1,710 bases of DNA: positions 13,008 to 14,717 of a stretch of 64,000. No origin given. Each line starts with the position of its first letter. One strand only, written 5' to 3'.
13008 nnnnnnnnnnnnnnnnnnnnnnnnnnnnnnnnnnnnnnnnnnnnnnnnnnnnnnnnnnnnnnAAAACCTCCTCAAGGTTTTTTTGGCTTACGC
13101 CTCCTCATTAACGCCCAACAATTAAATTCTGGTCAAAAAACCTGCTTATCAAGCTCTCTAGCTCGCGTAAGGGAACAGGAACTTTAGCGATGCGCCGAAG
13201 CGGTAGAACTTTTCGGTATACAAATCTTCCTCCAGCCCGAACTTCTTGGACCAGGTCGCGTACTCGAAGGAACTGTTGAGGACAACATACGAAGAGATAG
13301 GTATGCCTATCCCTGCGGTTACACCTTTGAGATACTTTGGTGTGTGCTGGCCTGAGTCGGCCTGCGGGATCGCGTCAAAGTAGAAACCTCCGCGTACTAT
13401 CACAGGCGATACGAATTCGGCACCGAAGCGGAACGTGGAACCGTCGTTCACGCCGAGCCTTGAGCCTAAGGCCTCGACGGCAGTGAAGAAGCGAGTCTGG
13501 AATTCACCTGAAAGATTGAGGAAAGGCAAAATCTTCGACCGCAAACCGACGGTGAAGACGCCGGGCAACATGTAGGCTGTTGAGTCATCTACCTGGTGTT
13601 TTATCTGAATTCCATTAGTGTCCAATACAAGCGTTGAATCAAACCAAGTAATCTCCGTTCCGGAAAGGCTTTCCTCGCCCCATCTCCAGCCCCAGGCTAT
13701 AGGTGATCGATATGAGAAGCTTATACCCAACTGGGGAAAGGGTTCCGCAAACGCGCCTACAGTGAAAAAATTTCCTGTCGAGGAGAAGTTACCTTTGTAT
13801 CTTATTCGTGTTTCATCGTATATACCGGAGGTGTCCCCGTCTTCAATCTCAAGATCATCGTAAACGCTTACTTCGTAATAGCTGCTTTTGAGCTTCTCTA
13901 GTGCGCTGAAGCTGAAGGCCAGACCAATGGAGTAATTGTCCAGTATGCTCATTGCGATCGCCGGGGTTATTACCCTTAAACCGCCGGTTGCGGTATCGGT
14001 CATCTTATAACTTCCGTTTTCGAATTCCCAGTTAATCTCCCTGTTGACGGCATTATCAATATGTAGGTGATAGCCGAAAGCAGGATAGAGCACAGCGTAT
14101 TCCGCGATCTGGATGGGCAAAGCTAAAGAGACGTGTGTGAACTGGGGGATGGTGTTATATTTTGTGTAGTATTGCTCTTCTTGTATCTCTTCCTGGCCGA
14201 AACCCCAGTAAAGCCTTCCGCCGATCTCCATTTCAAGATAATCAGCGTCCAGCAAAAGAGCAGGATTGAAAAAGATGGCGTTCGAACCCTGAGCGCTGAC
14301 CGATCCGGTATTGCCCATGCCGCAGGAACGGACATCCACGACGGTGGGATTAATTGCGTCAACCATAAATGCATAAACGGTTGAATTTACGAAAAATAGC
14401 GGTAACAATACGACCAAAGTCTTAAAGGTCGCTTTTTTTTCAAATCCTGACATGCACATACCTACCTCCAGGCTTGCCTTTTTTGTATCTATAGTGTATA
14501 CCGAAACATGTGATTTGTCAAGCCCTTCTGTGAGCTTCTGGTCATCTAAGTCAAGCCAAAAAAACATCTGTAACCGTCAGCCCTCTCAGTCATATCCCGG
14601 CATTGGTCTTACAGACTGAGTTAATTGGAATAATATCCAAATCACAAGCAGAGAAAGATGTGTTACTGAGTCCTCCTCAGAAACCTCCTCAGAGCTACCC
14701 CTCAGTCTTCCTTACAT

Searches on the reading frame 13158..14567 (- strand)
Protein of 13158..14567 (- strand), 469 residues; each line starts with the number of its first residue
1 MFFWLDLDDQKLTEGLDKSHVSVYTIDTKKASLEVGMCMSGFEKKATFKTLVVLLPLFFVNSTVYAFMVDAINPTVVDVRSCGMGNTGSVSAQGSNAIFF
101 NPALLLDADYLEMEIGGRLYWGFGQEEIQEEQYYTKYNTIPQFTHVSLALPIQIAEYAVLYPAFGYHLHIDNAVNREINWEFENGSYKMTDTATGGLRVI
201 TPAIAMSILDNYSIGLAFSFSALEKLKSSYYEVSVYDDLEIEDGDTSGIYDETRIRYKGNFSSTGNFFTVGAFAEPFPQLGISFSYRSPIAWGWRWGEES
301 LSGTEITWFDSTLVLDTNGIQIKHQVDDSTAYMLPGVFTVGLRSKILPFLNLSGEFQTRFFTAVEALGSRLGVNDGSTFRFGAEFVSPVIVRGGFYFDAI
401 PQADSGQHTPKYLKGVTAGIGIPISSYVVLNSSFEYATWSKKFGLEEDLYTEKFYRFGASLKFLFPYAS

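Call 7: search_protein_families(library=pfam, proteins=[window:13158-14567:-], max_evalue=0.001)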
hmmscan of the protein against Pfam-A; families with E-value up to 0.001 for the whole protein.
window:13158-14567:- (469 aa): 0 families

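Call 22: search_protein_families(library=ncbifam, proteins=[window:13158-14567:-], max_evalue=0.05)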
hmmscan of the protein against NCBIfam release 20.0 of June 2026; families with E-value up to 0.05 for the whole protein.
window:13158-14567:- (469 aa): 3 families
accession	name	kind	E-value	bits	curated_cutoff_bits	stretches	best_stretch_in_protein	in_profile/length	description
NF053685.1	BamG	equivalog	7.2e-13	48.4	250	2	79-274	23-212/397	BamG family beta-barrel-assembly machinery protein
NF033709.1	PorV_fam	subfamily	0.00034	20.3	90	1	77-108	11-42/326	PorV/PorQ family protein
NF050080.1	pilus_FilD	exception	0.00045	18.6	970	1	55-116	8-66/549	putative pilus system OmpP1/FadL family transporter FilD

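Call 30: find_homologous_proteins(query=window:13158-14567:-, max_evalue=0.001)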
Query window:13158-14567:- (469 aa): 4 proteins with E <= 0.001 among 8000 candidates.
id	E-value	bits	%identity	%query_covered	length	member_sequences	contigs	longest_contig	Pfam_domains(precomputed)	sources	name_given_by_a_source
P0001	4.5e-263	891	91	92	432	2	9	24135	-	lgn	-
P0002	7.5e-147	508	56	89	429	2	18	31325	-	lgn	-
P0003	3.0e-110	387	45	87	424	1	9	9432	-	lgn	-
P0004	5.9e-102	360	43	90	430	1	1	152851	-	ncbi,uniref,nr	ncbi:hypothetical protein CEE36_04025 [candidate division TA06 bacterium B3_TA06]|uniref:DUF5723 dom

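Call 32: find_encoding_contigs(protein=P0004, flank=10000, max_places=3)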
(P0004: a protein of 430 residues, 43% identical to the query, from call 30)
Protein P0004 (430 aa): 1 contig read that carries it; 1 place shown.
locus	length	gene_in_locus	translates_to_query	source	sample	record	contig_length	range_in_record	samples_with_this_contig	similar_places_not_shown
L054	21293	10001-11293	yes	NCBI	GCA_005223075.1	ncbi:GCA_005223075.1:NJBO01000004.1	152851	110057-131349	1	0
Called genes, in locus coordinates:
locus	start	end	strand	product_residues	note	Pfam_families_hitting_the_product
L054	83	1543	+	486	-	PF07969:Amidohydro_3, PF01979:Amidohydro_1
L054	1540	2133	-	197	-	-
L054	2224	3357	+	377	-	PF04055:Radical_SAM, PF13186:SPASM (faint)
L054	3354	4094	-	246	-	PF00702:Hydrolase, PF13419:HAD_2, PF13242:Hydrolase_like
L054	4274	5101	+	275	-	PF02517:Rce1-like (weak)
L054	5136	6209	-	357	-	PF02615:Ldh_2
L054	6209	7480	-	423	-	PF02589:LUD_dom, PF12838:Fer4_7 (faint), PF13187:Fer4_9 (faint), PF13237:Fer4_10 (faint), PF13183:Fer4_8, PF13534:Fer4_17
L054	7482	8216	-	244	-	PF02754:CCG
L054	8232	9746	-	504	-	PF00072:Response_reg, PF08665:PglZ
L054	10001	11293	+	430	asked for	-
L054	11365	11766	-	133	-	-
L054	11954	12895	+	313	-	PF13860:FlgD_ig (weak), PF18962:Por_Secre_tail (weak)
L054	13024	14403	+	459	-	PF08308:PEGA, PF13620:CarboxypepD_reg (faint), PF13715:CarbopepD_reg_2 (faint), PF21226:MalQ_N (faint), PF08308:PEGA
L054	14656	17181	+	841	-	PF01590:GAF, PF13185:GAF_2, PF01590:GAF, PF13185:GAF_2, PF01590:GAF, PF13185:GAF_2, PF00512:HisKA, PF02518:HATPase_c, +2 more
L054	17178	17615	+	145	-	PF00072:Response_reg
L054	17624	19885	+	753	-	PF00989:PAS, PF08448:PAS_4, PF13188:PAS_8, PF13426:PAS_9, PF01590:GAF, PF13185:GAF_2, PF00512:HisKA, PF02518:HATPase_c, +3 more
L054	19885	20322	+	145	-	PF00072:Response_reg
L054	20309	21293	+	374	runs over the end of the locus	PF00072:Response_reg, PF00512:HisKA, PF02518:HATPase_c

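Call 33: find_encoding_contigs(protein=P0001, flank=10000, max_places=4)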
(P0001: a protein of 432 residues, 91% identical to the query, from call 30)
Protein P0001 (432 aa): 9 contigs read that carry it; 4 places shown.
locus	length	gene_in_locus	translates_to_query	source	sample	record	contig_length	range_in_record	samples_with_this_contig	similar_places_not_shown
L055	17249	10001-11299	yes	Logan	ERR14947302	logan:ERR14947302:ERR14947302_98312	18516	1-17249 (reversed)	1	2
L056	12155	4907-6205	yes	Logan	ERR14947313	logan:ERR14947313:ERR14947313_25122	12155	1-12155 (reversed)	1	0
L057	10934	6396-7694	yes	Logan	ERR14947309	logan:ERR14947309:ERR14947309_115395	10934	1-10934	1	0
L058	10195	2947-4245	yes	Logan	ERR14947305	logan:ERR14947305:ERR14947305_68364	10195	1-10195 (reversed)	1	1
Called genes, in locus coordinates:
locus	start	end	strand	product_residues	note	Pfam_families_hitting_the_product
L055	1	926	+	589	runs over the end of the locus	-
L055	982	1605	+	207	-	-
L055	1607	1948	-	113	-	PF03259:Robl_LC7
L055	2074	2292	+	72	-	PF08984:DUF1858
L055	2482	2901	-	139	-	PF00892:EamA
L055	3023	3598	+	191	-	-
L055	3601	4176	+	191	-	-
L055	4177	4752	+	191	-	-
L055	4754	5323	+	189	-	-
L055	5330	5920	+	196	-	-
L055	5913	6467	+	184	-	-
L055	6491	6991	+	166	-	-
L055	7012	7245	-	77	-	-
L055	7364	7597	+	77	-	-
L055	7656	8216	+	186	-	-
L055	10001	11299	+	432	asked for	-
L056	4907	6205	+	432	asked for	-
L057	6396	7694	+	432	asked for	-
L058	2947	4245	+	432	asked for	-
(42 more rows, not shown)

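Call 56: search_solved_structures(query=A3, max_evalue=10)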
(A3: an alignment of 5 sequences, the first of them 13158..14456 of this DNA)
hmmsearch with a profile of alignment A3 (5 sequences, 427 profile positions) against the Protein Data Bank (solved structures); distinct sequences matched with E-value up to 10: 2.
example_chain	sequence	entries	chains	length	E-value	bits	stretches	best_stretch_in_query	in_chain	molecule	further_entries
3bry_A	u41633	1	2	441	0.57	12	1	288-337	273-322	TbuX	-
3sqg_B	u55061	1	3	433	0.85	11.4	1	148-201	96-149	Methyl-coenzyme M reductase, beta subunit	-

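Call 59: predict_structure(alignment_id=A3)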
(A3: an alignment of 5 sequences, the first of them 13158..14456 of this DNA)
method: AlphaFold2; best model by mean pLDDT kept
length: 432 residues; sequences in the alignment: 5
mean_pLDDT: 55.5   pTM: 0.59
mean pLDDT of the five models: 55.5, 52.7, 51.4, 48.1, 34.4
residues with pLDDT >= 90: 0; 70-90: 36; 50-70: 272; < 50: 124
segments of 3 or more residues with pLDDT < 50: 1-71, 88-98, 202-211, 286-288, 290-292, 364-369, 406-411
pLDDT, mean of each block of 10 residues (from residue 1): 30 37 25 24 25 26 39 57 51 47 55 58 62 54 64 63 63 63 65 70 44 63 67 64 66 61 61 50 50 57 67 66 66 67 65 66 51 65 69 66 53 59 65 44
secondary structure, 60 per line:
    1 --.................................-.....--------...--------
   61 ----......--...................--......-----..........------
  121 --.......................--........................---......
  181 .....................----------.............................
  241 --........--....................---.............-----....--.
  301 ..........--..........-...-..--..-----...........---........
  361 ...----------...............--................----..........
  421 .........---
elements in order: H3-35 H37-41 H65-70 E73-91 E94-99 E105-114 E123-145 E148-171 E175-201 E212-240 E243-250 E253-272 E276-288 E294-297 E300-310 E313-322 E339-349 E353-363 E374-388 E391-406 E411-429

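Call 64: search_protein_families(library=ncbifam, proteins=[L054:8232-9746:-, L054:10001-11293:+, L054:11954-12895:+, L054:13024-14403:+, L054:11365-11766:-, L054:1540-2133:-, L054:2224-3357:+], max_evalue=0.001)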
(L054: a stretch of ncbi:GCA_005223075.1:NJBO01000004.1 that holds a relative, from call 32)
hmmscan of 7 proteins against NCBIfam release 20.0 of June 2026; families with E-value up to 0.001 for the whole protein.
L054:8232-9746:- (504 aa): 90 families (the best 25 are shown)
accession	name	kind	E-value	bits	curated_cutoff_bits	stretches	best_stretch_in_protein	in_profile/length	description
NF052313.1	T9SS_RR_PorX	equivalog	7.3e-155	516.6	300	1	2-504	2-513/513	T9SS response regulator signal transducer PorX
TIGR01387.1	cztR_silR_copR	subfamily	1.7e-18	67.1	279.2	1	5-123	3-121/218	heavy metal response regulator transcription factor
NF033449.0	BREX_PglZ_3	exception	8.5e-18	64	250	1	219-498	381-638/642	BREX-3 system phosphatase PglZ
NF041733.1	resp_reg_CseB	equivalog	6.6e-17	61.6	350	1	2-128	2-127/228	two-component system response regulator CseB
NF045991.1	RespRegCtrARhodob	equivalog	1.6e-16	60.7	350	1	1-120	1-120/224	response regulator transcription factor CtrA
NF007135.0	PRK09581.1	equivalog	2e-16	59.8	474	1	2-133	4-137/457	PleD family two-component system response regulator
NF040689.1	MtrAB_MtrA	equivalog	8.9e-16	57.9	300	1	3-136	1-126/219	MtrAB system response regulator MtrA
NF007935.0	PRK10651.1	equivalog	1.3e-15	57.2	250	1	19-134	27-142/216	two-component system response regulator NarL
NF040534.1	resp_reg_YycF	equivalog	2.2e-15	56.5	340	1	2-163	2-161/231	response regulator YycF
NF053854.1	RespRegPhoBBctds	equivalog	4.4e-15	55.7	270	1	3-133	1-132/225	two-component system response regulator PhoB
NF007982.1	PRK10710.1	equivalog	5.4e-15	55.6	380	1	2-129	9-135/235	envelope stress response regulator BaeR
NF045944.1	ResRegRpaBCyano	equivalog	1.2e-14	54.3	330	1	6-137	3-133/229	response regulator transcription factor RpaB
NF008567.0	PRK11517.1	equivalog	4e-14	52.5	353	1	1-120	1-119/223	response regulator transcription factor HprR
NF051850.1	RespRegRprY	equivalog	5.7e-14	52.1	370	1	2-120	6-124/234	response regulator transcription factor RprY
TIGR02154.1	PhoB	equivalog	6.8e-14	51.7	296.2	1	2-120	4-124/226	phosphate regulon transcriptional regulator PhoB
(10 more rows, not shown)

L054:10001-11293:+ (430 aa): 2 families
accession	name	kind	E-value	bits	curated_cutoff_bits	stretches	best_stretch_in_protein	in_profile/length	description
NF053685.1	BamG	equivalog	5.9e-12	45.4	250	1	281-398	238-365/397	BamG family beta-barrel-assembly machinery protein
NF033709.1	PorV_fam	subfamily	3.8e-05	23.4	90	0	42-73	11-42/326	PorV/PorQ family protein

L054:11954-12895:+ (313 aa): 3 families
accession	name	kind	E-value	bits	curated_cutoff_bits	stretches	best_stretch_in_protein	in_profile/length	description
TIGR04183.1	Por_Secre_tail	domain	1.2e-08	34.8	23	1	242-310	8-70/72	T9SS type A sorting domain-containing protein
NF005176.1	PRK06655.1-1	equivalog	0.00011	22.2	230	1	253-301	97-150/197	flagellar hook assembly protein FlgD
NF052323.1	T9SSA_dep_M6i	equivalog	0.00047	18.2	600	1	244-303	970-1029/1043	T9SS-dependent M6-like inactivated metalloprotease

L054:13024-14403:+ (459 aa): 1 family
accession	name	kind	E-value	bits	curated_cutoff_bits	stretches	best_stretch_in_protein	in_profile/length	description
NF047815.1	LIC10124_lipo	equivalog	3.9e-11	42.2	650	1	23-139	197-310/516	LIC10124 family lipoprotein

L054:11365-11766:- (133 aa): 0 families

L054:1540-2133:- (197 aa): 0 families

L054:2224-3357:+ (377 aa): 44 families (the best 25 are shown)
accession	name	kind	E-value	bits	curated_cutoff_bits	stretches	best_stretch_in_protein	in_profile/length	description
TIGR04317.1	W_rSAM_matur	equivalog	1.9e-23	83.2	380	1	25-342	10-317/349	tungsten cofactor oxidoreductase radical SAM maturase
TIGR02668.1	moaA_archaeal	equivalog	6.3e-21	74.6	325.25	1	23-193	14-178/303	GTP 3',8-cyclase MoaA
TIGR04054.1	rSAM_NirJ1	equivalog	4.8e-20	71.5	650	1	15-194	32-203/387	putative heme d1 biosynthesis radical SAM protein NirJ1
NF001199.0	PRK00164.2-1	equivalog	9e-20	71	231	1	23-191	16-178/308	GTP 3',8-cyclase MoaA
TIGR04545.1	rSAM_ahbD_hemeb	equivalog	1.2e-19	70.9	500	1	25-187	6-161/339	heme b synthase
TIGR02666.1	moaA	equivalog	2.5e-19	69.4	284.05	1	23-130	14-126/336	GTP 3',8-cyclase MoaA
TIGR04546.1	rSAM_ahbC_deAc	equivalog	4.8e-19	68.4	650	1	17-194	37-206/390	12,18-didecarboxysiroheme deacetylase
TIGR04311.1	rSAM_Geo_metal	subfamily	2.4e-18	66.4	400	1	24-194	8-180/423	radical SAM/SPASM family putative metalloenzyme maturase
TIGR04051.1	rSAM_NirJ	equivalog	3.3e-17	62.5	515.45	1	24-195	7-170/354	heme d1 biosynthesis radical SAM protein NirJ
TIGR04347.1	pseudo_SAM_Halo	equivalog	1e-16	61.2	525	1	19-168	38-186/390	TIGR04347 family pseudo-SAM/SPASM protein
NF050035.1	rSAM_WgK_link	exception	2.3e-16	59.8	650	1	22-155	12-145/367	radical SAM/SPASM peptide maturase WgkB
TIGR02109.1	PQQ_syn_pqqE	equivalog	2e-15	56.6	381.35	1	27-342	15-306/358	pyrroloquinoline quinone biosynthesis protein PqqE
TIGR04055.1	rSAM_NirJ2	equivalog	2.8e-15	56.7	500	1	27-156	8-136/326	putative heme d1 biosynthesis radical SAM protein NirJ2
TIGR03961.1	rSAM_PTO1314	hypoth_equivalog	5.2e-15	55.6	306.05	1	2-184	8-174/332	PTO1314 family radical SAM protein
TIGR04103.1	rSAM_nif11_3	equivalog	7.6e-15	54.4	725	1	26-157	12-141/412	nif11-class peptide radical SAM maturase 3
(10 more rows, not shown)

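Call 65: find_encoding_contigs(protein=P0002, flank=10000, max_places=3)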
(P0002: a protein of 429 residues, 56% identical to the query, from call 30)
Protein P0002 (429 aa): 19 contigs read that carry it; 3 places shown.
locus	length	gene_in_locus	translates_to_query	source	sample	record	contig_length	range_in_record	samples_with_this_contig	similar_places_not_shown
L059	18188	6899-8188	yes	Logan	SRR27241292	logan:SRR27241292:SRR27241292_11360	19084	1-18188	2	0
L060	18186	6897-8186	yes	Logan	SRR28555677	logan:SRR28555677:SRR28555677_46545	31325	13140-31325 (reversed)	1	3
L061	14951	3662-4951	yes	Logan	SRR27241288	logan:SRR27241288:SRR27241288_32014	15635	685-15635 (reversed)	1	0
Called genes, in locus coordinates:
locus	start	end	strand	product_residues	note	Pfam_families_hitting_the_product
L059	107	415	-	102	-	PF00892:EamA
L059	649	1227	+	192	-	-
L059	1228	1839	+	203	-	-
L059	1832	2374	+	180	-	-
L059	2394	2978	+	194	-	-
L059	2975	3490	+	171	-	-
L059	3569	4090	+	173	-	-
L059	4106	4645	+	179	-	-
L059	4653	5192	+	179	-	-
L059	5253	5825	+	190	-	-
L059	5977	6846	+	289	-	PF04055:Radical_SAM, PF13186:SPASM (weak)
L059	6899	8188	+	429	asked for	-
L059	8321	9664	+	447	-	-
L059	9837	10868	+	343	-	-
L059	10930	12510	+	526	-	PF03853:YjeF_N, PF01256:Carb_kinase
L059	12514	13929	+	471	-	-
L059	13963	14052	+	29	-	-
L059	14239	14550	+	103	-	-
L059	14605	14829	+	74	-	PF21748:UPF0150 (weak), PF15919:HicB_lk_antitox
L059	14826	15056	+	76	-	PF07927:HicA_toxin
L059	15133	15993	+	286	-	PF13088:BNR_2 (faint), PF02012:BNR (faint)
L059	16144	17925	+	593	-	PF07719:TPR_2 (faint), PF07721:TPR_4 (faint), PF13176:TPR_7 (faint), PF23914:TPR_CcmH_CycH, PF13414:TPR_11 (weak), PF13432:TPR_16 (weak), PF13431:TPR_17 (weak), PF00515:TPR_1 (weak), +18 more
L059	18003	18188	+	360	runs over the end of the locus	?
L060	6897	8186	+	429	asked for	-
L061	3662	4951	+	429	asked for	-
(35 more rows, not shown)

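Call 66: find_encoding_contigs(protein=P0003, flank=10000, max_places=2)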
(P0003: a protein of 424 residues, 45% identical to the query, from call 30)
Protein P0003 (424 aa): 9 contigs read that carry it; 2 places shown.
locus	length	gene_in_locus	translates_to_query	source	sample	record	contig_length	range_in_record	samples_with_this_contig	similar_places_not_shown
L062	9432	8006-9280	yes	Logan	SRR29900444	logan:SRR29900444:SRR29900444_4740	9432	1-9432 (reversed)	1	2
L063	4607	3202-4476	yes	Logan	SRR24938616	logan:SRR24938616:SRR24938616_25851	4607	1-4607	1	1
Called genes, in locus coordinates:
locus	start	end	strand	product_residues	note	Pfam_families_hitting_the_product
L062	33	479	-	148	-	PF00892:EamA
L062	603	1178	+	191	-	-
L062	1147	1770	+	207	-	-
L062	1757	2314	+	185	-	-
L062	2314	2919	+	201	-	-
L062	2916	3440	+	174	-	-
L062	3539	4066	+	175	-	-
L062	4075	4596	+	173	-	-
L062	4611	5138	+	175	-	-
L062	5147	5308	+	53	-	-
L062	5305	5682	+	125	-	-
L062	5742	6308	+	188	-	-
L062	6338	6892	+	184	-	-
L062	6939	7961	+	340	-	PF13353:Fer4_12 (faint), PF04055:Radical_SAM, PF13186:SPASM (weak)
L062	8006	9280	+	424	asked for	-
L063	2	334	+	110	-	?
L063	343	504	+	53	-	-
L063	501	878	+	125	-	-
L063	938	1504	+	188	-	-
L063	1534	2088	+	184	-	-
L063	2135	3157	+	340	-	PF13353:Fer4_12 (faint), PF04055:Radical_SAM, PF13186:SPASM (weak)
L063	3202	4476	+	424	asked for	-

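Call 68: find_homologous_proteins(query=L054:8232-9746:-, max_evalue=1e-20)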
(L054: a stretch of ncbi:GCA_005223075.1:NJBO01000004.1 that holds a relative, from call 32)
Query L054:8232-9746:- (504 aa): 7039 proteins with E <= 1e-20 among 8000 candidates; the best 120 are listed.
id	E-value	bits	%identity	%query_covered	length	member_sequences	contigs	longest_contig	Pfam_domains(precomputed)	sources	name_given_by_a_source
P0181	0.0e+0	1140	98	100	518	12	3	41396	PF00072.31,PF08665.18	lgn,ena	-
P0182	0.0e+0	1041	90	100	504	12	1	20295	PF00072.31,PF08665.18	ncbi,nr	ncbi:MAG: bifunctional response regulator/alkaline phosphatase family protein [candidate division WO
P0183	0.0e+0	1012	86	100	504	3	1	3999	PF00072.31,PF08665.18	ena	-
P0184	7.8e-294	993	85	100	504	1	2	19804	PF00072.31,PF08665.18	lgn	-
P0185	3.9e-293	991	85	100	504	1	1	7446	PF00072.31,PF08665.18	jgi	jgi:CheY-like chemotaxis protein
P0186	4.9e-291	984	83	100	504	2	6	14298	PF00072.31,PF08665.18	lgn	-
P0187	1.5e-285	966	82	100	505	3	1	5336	PF00072.31,PF01663.28,PF08665.18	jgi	-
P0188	8.0e-282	954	81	100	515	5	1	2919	PF00072.31,PF08665.18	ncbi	-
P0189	9.1e-281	950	83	100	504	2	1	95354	PF00072.31,PF08665.18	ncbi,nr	ncbi:response regulator [candidate division WOR-3 bacterium]|nr:response regulator [candidate divisi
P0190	1.5e-280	950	82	100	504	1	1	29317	PF00072.31,PF08665.18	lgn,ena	-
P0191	1.1e-277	940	80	100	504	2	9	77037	PF00072.31,PF08665.18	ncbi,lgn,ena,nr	ncbi:bifunctional response regulator/alkaline phosphatase family protein [bacterium]|nr:bifunctional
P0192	1.2e-273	927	79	100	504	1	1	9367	PF00072.31,PF08665.18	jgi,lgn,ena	-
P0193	1.8e-272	923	78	100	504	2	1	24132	PF00072.31,PF01663.28,PF08665.18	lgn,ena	-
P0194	1.9e-272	923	79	100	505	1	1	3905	PF00072.31,PF01663.28,PF08665.18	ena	-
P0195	7.8e-269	911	81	95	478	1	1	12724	PF00072.31,PF01663.28,PF08665.18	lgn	-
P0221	1.1e-156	541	49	100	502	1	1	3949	PF00072.31,PF08665.18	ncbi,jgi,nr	ncbi:bifunctional response regulator/alkaline phosphatase family protein [candidate division WOR-3 b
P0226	2.6e-156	540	51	100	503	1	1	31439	PF00072.31,PF08665.18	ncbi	ncbi:MAG: response regulator [candidate division WOR-3 bacterium]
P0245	1.6e-154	534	49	100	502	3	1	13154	PF00072.31,PF08665.18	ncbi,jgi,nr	ncbi:bifunctional response regulator/alkaline phosphatase family protein [candidate division WOR-3 b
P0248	1.9e-154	534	48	100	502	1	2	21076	PF00072.31,PF08665.18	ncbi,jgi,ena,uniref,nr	ncbi:hypothetical protein CH330_04165 [candidate division WOR-3 bacterium JGI_Cruoil_03_51_56]|unire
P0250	2.1e-154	534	49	100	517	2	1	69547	PF00072.31,PF08665.18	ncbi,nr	ncbi:MAG: response regulator [candidate division WOR-3 bacterium]|nr:response regulator [candidate d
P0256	1.2e-153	531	50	100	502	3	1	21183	PF00072.31,PF08665.18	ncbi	ncbi:MAG: response regulator [candidate division WOR-3 bacterium]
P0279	3.9e-150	519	47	100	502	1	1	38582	PF00072.31,PF08665.18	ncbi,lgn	ncbi:MAG: response regulator [candidate division WOR-3 bacterium]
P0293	1.5e-147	511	47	100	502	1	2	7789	PF00072.31,PF08665.18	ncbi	ncbi:MAG: bifunctional response regulator/alkaline phosphatase family protein [candidate division WO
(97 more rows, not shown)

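Call 70: search_protein_families(library=ncbifam, proteins=[P0182, P0189, P0221, P0226, P0245, P0248, P0250, P0256, P0279, P0293], max_evalue=1e-40)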
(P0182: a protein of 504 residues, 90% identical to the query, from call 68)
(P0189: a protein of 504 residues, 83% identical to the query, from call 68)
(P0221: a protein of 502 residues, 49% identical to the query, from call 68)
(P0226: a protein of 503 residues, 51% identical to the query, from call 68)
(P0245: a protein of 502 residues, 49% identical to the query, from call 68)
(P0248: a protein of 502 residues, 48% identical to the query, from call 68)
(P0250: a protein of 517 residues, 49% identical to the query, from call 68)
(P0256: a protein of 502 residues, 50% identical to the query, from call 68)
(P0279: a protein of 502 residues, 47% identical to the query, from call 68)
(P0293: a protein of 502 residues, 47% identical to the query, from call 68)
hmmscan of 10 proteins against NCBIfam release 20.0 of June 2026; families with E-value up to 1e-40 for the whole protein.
P0182 (504 aa): 1 family
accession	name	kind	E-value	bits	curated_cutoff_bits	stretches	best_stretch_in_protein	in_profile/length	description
NF052313.1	T9SS_RR_PorX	equivalog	2e-157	525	300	1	2-504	2-513/513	T9SS response regulator signal transducer PorX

P0189 (504 aa): 1 family
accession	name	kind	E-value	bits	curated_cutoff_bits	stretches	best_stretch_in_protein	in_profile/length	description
NF052313.1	T9SS_RR_PorX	equivalog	6.6e-157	523.4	300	1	2-503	2-512/513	T9SS response regulator signal transducer PorX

P0221 (502 aa): 1 family
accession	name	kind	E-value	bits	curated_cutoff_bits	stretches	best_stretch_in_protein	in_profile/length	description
NF052313.1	T9SS_RR_PorX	equivalog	1.5e-158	528.8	300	1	2-502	2-513/513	T9SS response regulator signal transducer PorX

P0226 (503 aa): 1 family
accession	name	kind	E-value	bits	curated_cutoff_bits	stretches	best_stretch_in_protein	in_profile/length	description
NF052313.1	T9SS_RR_PorX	equivalog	7.3e-158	526.5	300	1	2-503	2-513/513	T9SS response regulator signal transducer PorX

P0245 (502 aa): 1 family
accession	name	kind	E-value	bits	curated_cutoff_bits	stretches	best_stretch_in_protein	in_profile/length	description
NF052313.1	T9SS_RR_PorX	equivalog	1.4e-160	535.5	300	1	2-502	2-513/513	T9SS response regulator signal transducer PorX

P0248 (502 aa): 1 family
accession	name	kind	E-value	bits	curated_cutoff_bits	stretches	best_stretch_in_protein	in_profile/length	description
NF052313.1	T9SS_RR_PorX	equivalog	8.2e-160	532.9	300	1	2-502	2-513/513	T9SS response regulator signal transducer PorX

P0250 (517 aa): 1 family
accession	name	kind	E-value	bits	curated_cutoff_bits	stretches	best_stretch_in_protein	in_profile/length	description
NF052313.1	T9SS_RR_PorX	equivalog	7.3e-159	529.8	300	1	7-517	2-513/513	T9SS response regulator signal transducer PorX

P0256 (502 aa): 1 family
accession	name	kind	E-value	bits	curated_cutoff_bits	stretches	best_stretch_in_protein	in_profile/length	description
NF052313.1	T9SS_RR_PorX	equivalog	3.4e-154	514.4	300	1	2-501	2-512/513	T9SS response regulator signal transducer PorX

P0279 (502 aa): 1 family
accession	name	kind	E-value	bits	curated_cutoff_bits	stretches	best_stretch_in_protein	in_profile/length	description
NF052313.1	T9SS_RR_PorX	equivalog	2.8e-158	527.9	300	1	2-502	2-513/513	T9SS response regulator signal transducer PorX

P0293 (502 aa): 1 family
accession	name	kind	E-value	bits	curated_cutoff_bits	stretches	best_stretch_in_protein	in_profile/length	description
NF052313.1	T9SS_RR_PorX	equivalog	5.3e-157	523.7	300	1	2-502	2-513/513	T9SS response regulator signal transducer PorX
